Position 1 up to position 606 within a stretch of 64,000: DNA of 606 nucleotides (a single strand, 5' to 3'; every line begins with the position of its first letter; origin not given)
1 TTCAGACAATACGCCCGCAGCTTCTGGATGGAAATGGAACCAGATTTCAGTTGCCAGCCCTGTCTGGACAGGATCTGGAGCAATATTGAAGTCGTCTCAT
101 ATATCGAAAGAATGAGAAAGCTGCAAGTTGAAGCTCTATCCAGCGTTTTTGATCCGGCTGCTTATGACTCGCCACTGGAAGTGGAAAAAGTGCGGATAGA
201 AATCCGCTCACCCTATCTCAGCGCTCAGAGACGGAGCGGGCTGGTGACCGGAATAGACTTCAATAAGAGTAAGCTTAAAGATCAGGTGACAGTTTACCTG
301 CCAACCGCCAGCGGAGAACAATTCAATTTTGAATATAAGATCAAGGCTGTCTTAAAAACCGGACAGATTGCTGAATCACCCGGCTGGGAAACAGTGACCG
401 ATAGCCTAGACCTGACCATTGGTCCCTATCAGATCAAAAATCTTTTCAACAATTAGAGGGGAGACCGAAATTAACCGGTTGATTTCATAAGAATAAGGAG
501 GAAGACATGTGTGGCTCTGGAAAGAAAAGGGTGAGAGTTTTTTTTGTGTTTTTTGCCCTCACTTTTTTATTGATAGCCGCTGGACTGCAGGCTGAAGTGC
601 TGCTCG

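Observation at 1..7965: Tandem array of four paralogous Sec-secreted proteins of an unrecognised family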

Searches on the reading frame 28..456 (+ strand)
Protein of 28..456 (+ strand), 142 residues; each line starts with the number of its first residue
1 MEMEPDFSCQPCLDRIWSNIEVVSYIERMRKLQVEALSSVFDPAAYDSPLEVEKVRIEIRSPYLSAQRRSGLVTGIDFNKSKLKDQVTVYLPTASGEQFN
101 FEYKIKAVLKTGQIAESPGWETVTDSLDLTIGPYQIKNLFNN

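Call 3: search_protein_families(library=pfam, proteins=[window:28-456:+], max_evalue=1)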
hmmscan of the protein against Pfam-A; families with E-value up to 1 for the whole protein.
window:28-456:+ (142 aa): 0 families

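Call 4: search_protein_families(library=ncbifam, proteins=[window:28-456:+], max_evalue=1)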
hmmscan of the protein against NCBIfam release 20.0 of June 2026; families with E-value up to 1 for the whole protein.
window:28-456:+ (142 aa): 0 families

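Call 7: search_protein_families(library=padloc, proteins=[window:28-456:+], max_evalue=1)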
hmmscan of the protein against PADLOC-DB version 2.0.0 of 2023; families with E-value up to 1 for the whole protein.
window:28-456:+ (142 aa): 0 families

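Call 8: search_protein_families(library=phrogs, proteins=[window:28-456:+], max_evalue=1)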
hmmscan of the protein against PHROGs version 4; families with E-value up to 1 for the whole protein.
window:28-456:+ (142 aa): 2 families
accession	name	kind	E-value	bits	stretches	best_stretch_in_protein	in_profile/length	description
phrog_31734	-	unknown function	0.11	14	1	74-120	48-92/92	-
phrog_5713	-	head and packaging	0.37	11.7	1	82-125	35-78/143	terminase large subunit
